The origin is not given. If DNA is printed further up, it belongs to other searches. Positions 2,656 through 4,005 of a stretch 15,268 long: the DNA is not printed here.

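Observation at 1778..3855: SIR2-like + DUF262 two-gene operon: candidate NAD-depleting anti-phage system that I cannot match to a named system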

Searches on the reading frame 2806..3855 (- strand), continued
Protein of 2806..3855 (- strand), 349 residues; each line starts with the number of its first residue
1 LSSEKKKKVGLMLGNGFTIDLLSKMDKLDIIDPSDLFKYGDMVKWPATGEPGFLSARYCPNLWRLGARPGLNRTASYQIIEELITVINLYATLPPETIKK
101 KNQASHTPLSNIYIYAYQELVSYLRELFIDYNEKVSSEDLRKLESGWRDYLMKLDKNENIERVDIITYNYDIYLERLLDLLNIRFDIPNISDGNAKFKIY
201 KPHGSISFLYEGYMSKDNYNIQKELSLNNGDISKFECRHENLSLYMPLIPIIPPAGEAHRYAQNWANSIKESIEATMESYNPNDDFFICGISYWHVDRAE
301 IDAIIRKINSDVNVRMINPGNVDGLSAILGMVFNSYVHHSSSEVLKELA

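Call 58: search_protein_families(library=pfam, proteins=[L015:3111-4091:+, L015:5311-5919:+, L060:6552-7142:+, L060:1825-3330:+, L069:7692-8096:+, L005:9440-10132:-, L021:2712-3776:+, L070:3212-4225:-, L009:1953-3563:+, L016:9396-10241:+], max_evalue=0.01)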
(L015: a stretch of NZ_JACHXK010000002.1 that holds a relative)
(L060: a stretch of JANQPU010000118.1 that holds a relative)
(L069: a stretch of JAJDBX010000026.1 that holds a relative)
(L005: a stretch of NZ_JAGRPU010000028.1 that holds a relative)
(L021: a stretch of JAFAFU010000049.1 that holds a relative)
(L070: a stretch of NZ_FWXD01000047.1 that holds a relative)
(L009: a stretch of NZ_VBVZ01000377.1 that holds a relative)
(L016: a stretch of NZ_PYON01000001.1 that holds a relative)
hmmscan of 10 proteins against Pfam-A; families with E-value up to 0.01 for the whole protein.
L015:3111-4091:+ (326 aa): 3 families
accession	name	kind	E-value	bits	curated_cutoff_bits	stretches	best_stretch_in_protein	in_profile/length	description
PF00589.27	Phage_integrase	-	6.8e-27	94.8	27.1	1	130-298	4-170/172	Phage integrase family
PF13102.12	Phage_int_SAM_5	-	0.00014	22.6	22.3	0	76-115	55-94/98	Phage integrase SAM-like domain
PF02899.23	Phage_int_SAM_1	-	0.00045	20.9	22.3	1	34-106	6-82/83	Phage integrase, N-terminal SAM-like domain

L015:5311-5919:+ (202 aa): 2 families
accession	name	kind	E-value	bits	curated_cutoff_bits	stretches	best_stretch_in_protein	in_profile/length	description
PF01844.29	HNH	-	8.4e-10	39.1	21.4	1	101-150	1-42/47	HNH endonuclease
PF14279.12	HNH_5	-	4.5e-07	30.1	27.5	1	118-152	9-43/56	HNH endonuclease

L060:6552-7142:+ (196 aa): 2 families
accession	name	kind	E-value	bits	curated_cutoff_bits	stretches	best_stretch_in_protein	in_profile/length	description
PF01844.29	HNH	-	2.5e-09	37.6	21.4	1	98-149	1-44/47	HNH endonuclease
PF14279.12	HNH_5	-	1.9e-05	24.9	27.5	1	115-148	9-42/56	HNH endonuclease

L060:1825-3330:+ (501 aa): 11 families
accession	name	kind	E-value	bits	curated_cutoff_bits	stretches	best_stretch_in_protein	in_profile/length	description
PF06745.19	ATPase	-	4.2e-16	59.4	26.6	1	83-289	3-204/231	KaiC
PF13481.12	AAA_25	-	4.7e-14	52.9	27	1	79-257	13-195/195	AAA domain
PF18073.7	Zn_ribbon_LapB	-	6e-13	48.7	25.7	1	8-35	1-28/28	Rubredoxin metal binding domain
PF03796.21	DnaB_C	-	4.5e-08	33.2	27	1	82-247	3-173/255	DnaB-like helicase C terminal domain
PF13541.12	ChlI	-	2.2e-06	28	27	1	403-463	60-120/121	Subunit ChlI of Mg-chelatase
PF13401.12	AAA_22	-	4.5e-06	27.5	27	1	101-251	7-123/130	AAA domain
PF13191.12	AAA_16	-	7.7e-05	23.7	32.6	1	93-161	21-90/167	AAA ATPase domain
PF01637.24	ATPase_2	-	0.00038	20.8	33.2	1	100-221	21-128/225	ATPase domain predominantly from Archaea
PF07088.17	GvpD_P-loop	-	0.0021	18.4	24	0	98-142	9-53/189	GvpD gas vesicle protein, P-loop domain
PF03266.21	NTPase_1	-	0.0042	17.4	23.9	1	102-209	2-103/168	NTPase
PF25199.1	nSTAND_NTPase5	-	0.0091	16.3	34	0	98-140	40-84/145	Novel STAND NTPase 5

L069:7692-8096:+ (134 aa): 2 families
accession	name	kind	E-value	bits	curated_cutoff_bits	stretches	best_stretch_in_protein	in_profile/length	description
PF01844.29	HNH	-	2.1e-10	41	21.4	1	30-81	1-44/47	HNH endonuclease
PF14279.12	HNH_5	-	3.8e-07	30.4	27.5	1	47-82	9-44/56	HNH endonuclease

L005:9440-10132:- (230 aa): 1 family
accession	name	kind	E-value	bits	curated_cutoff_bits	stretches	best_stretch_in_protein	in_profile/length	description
PF02945.21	Endonuclease_7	-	0.0018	18.5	23.6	1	160-197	7-45/82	Recombination endonuclease VII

L021:2712-3776:+ (354 aa): 2 families
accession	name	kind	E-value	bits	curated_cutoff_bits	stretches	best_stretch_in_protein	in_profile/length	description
PF21694.2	DNA_pol3_delta_C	-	1.5e-38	131.9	27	1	228-345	3-120/121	DNA polymerase III delta subunit, C-terminal domain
PF06144.19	DNA_pol3_delta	-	1.8e-14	54.2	21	1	41-152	1-122/124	DNA polymerase III, delta subunit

L070:3212-4225:- (337 aa): 1 family
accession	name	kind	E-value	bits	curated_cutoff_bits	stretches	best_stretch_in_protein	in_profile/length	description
PF07832.17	Bse634I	-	1.7e-27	97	27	1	92-326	48-273/281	Cfr10I/Bse634I restriction endonuclease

L009:1953-3563:+ (536 aa): 3 families
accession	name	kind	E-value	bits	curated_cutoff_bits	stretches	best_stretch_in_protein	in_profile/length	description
PF09509.15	Hypoth_Ymh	-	7.6e-23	81.1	25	1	403-526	1-119/119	Protein of unknown function (Hypoth_ymh)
PF13589.12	HATPase_c_3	-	1e-21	77.8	25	1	25-145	3-117/137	Histidine kinase-, DNA gyrase B-, and HSP90-like ATPase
PF02518.31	HATPase_c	-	8e-05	23.5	26.4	1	28-86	9-56/111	Histidine kinase-, DNA gyrase B-, and HSP90-like ATPase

L016:9396-10241:+ (281 aa): 1 family
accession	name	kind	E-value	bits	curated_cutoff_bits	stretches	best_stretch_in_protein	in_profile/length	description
PF07832.17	Bse634I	-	1.5e-57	195.6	27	1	22-270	25-273/281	Cfr10I/Bse634I restriction endonuclease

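Call 59: search_solved_structures(query=A1, max_evalue=1, show_alignments=4)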
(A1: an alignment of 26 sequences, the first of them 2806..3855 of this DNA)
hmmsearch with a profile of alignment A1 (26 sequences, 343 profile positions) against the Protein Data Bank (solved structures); distinct sequences matched with E-value up to 1: 2.
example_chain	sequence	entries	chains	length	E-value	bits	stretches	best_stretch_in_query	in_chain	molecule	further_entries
8w9l_A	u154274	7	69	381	0.036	16.4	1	146-207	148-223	SIR2-like domain-containing protein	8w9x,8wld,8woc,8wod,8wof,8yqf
4bts_A3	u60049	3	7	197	0.15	14.3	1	79-170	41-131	40S RIBOSOMAL PROTEIN RPS7E | RPS7E | eS7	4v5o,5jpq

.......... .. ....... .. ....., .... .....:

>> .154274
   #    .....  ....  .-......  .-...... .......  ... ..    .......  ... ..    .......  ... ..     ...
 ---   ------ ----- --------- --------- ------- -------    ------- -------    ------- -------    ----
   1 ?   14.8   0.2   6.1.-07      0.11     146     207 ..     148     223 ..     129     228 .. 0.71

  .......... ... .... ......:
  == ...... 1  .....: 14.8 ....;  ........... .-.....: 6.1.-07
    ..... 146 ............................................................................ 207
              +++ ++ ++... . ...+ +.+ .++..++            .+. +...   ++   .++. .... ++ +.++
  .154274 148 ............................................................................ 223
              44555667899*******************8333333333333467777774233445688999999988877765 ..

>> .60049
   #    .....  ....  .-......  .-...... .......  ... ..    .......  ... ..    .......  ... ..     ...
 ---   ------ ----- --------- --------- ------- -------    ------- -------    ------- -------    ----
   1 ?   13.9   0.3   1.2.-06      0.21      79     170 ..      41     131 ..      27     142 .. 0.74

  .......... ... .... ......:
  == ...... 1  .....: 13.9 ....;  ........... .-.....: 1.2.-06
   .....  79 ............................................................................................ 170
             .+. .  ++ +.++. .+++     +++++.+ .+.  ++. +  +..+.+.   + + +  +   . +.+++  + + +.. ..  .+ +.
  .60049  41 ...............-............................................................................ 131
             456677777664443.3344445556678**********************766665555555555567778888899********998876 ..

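Call 64: search_dna_similar(query=window:2806-3855:-, collection=phages, mode=protein, max_rows=10, max_evalue=0.001)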
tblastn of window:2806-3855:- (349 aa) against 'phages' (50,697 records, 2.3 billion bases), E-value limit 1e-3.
No match.

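Call 65: search_dna_similar(query=window:2806-3855:-, collection=plasmids, mode=protein, max_rows=25, max_evalue=1e-10)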
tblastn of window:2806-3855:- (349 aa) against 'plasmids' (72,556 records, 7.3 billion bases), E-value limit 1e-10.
Records with a match: 1; places in all: 1; records where one place covers at least 80% of the query: 1.
Best place of each record, by identity: <60% 1.
By first word of the organism name: Sulfurovum 1.
By predicted mobility (MOB-suite, as given by PLSDB): non-mobilizable 1.
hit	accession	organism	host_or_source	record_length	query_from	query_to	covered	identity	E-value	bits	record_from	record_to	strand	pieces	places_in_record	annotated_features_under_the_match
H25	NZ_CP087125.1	Sulfurovum mangrovi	Mangrove sediment,mangrove sediment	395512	7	349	97%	42.8%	3e-69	288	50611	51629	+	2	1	hypothetical protein (x2)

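Call 74: search_protein_families(library=padloc, alignment_id=A1, max_evalue=0.01)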
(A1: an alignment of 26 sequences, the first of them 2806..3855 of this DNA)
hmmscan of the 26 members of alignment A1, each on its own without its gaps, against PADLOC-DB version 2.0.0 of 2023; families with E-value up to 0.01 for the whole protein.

A. member 1, window:2806-3855:- (349 aa): 5 families
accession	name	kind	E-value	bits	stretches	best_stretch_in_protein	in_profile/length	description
PDLC04084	SIR2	-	0.0013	16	1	126-185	142-202/414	-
PDLC04074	SIR2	-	0.0028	14.8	0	124-184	99-164/357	-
PDLC04083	SIR2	-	0.0038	14.1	0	195-209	194-208/371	-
PDLC04082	SIR2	-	0.0049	13.8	0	195-210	189-204/345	-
PDLC04092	SIR2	-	0.0094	13.3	0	157-317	113-258/318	-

B. families by the number of members that match (of 26 scanned): 16 families
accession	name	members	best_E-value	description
PDLC04082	SIR2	22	7.6e-09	-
PDLC04087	SIR2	17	4.9e-06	-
PDLC04084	SIR2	11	4.1e-05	-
PDLC04083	SIR2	8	0.00051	-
PDLC04093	SIR2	7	4.1e-05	-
PDLC04074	SIR2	7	9.2e-05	-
PDLC02408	Aga_SIR2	7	0.00021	Class II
PDLC04091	SIR2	5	2.3e-07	-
PDLC04086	SIR2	5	0.00018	-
PDLC02414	Aga_SIR2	4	7.3e-05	-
PDLC04092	SIR2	4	0.0025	-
PDLC04094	SIR2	2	0.00046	-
PDLC04085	SIR2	2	0.0021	-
PDLC04089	SIR2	1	0.0026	-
PDLC04096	SIR2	1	0.0061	-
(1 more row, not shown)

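Call 75: search_protein_families(library=pfam, alignment_id=A1, max_evalue=0.01)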
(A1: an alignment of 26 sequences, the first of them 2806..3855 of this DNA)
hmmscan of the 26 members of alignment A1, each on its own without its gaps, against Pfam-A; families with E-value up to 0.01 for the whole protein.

A. member 1, window:2806-3855:- (349 aa): 2 families
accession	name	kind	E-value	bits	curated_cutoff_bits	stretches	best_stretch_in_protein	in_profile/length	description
PF14253.11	AbiH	-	9.7e-05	23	30.9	1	99-311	81-253/260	Bacteriophage abortive infection AbiH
PF13289.12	SIR2_2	-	0.0028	18.2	24.5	1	165-220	3-64/141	SIR2-like domain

B. families by the number of members that match (of 26 scanned): 3 families
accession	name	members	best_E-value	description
PF13289.12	SIR2_2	25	1.5e-06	SIR2-like domain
PF14253.11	AbiH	1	9.7e-05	Bacteriophage abortive infection AbiH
PF20280.3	CTD4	1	0.0063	C-terminal domain 4 of the ABC-three component (ABC-3C) systems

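Call 83: find_related_loci(query=A1, collection=viral_contigs, flank=6000)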
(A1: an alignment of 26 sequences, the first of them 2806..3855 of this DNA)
Query A1 (349 aa) in viral_contigs; peptide patterns used: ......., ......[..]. (x = any residue, [..] = any of these).
16 stretches matched a pattern; 5 encode a relative of the query (tblastn E <= 1e-3); 5 distinct loci.
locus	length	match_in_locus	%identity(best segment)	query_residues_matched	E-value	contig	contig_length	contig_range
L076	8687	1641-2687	86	1-349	0e+0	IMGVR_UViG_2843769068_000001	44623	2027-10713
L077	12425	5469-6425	41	7-333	1e-77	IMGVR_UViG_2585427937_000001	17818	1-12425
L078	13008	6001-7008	36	8-343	1e-66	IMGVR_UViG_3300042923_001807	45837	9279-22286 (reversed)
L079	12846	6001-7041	36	7-342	3e-64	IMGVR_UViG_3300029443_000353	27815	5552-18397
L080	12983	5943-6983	38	5-345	6e-64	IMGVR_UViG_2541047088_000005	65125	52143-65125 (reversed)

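Call 86: search_protein_families(library=pfam, proteins=[L076:4006-5181:-, L076:6736-8637:-, L076:6236-6775:-, L076:5166-5420:+], max_evalue=0.001)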
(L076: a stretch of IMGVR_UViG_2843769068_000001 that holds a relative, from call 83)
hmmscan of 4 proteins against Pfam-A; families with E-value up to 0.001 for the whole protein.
L076:4006-5181:- (391 aa): 4 families
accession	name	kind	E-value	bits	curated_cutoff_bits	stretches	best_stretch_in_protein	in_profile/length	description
PF00589.27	Phage_integrase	-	5.4e-06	26.7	27.1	1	250-379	55-169/172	Phage integrase family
PF02899.23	Phage_int_SAM_1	-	6.3e-06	26.8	22.3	1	87-163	3-82/83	Phage integrase, N-terminal SAM-like domain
PF13102.12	Phage_int_SAM_5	-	1.7e-05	25.6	22.3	1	93-174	10-96/98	Phage integrase SAM-like domain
PF22022.2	Phage_int_M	-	8.8e-05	23.1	27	1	96-173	14-92/96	Phage integrase central domain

L076:6736-8637:- (633 aa): 0 families

L076:6236-6775:- (179 aa): 1 family
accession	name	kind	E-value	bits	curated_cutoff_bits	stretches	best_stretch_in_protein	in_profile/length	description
PF05565.16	Sipho_Gp157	-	7.6e-44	150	28.6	1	21-178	4-161/162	Siphovirus Gp157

L076:5166-5420:+ (84 aa): 0 families

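Call 103: search_protein_families(library=pfam, proteins=[L019:5814-6905:-, L030:9670-10680:+, L036:3668-4414:+, L041:9297-10304:+, L050:3315-4247:+, L050:2242-3201:+, L038:5124-6002:+, L025:4172-5047:+, L031:2549-2944:+, L021:8562-9194:+], max_evalue=0.01)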
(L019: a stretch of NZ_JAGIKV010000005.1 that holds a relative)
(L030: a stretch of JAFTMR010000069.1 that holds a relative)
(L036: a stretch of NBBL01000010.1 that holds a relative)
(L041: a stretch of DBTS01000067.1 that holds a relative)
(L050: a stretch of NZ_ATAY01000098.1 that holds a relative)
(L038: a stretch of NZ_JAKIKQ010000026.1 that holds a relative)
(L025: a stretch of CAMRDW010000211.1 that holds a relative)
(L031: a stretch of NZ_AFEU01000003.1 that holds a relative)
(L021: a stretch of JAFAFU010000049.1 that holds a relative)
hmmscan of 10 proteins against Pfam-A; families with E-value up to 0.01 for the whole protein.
L019:5814-6905:- (363 aa): 0 families

L030:9670-10680:+ (336 aa): 3 families
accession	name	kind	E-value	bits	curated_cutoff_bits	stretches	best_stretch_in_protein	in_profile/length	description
PF09565.16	RE_NgoFVII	-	4.8e-36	123.9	23.8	1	6-148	2-158/162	NgoFVII restriction endonuclease N-terminal PLD domain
PF20731.2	RE_NgoFVII_C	-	7.7e-27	94.3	23.8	1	185-323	18-129/131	NgoFVII C-terminal B3-like DNA-binding domain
PF13091.12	PLDc_2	-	0.00055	20.2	27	1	38-136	32-129/132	PLD-like domain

L036:3668-4414:+ (248 aa): 2 families
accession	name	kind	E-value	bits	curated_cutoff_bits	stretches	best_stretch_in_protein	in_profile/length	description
PF14511.12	RE_EcoO109I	-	1.5e-68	231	22.5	1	13-204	2-195/198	Type II restriction endonuclease EcoO109I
PF09520.16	RE_TdeIII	-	0.0052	16.9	27.2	1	73-134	52-114/242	Type II restriction endonuclease, TdeIII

L041:9297-10304:+ (335 aa): 1 family
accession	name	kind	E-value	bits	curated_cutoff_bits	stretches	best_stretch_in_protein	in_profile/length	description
PF07832.17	Bse634I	-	1.7e-30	106.8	27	1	74-323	29-272/281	Cfr10I/Bse634I restriction endonuclease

L050:3315-4247:+ (310 aa): 1 family
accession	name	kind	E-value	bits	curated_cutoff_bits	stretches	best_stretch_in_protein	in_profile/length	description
PF18643.7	RE_BsaWI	-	4.3e-10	40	26.2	1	175-259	14-102/105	BsaWI restriction endonuclease type 2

L050:2242-3201:+ (319 aa): 0 families

L038:5124-6002:+ (292 aa): 1 family
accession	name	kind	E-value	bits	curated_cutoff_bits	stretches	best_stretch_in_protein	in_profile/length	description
PF07832.17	Bse634I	-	4.8e-52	177.5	27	1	10-272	10-274/281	Cfr10I/Bse634I restriction endonuclease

L025:4172-5047:+ (291 aa): 1 family
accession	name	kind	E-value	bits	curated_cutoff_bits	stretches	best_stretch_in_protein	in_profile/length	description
PF07832.17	Bse634I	-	5e-58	197.1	27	1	57-286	54-279/281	Cfr10I/Bse634I restriction endonuclease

L031:2549-2944:+ (131 aa): 0 families

L021:8562-9194:+ (210 aa): 2 families
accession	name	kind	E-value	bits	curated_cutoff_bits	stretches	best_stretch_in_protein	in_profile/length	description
PF07508.19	Recombinase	-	1.5e-15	57.7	21.1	1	19-94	1-65/102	Recombinase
PF13408.12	Zn_ribbon_recom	-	1.7e-12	47.9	25.3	1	114-169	2-55/58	Recombinase zinc beta ribbon domain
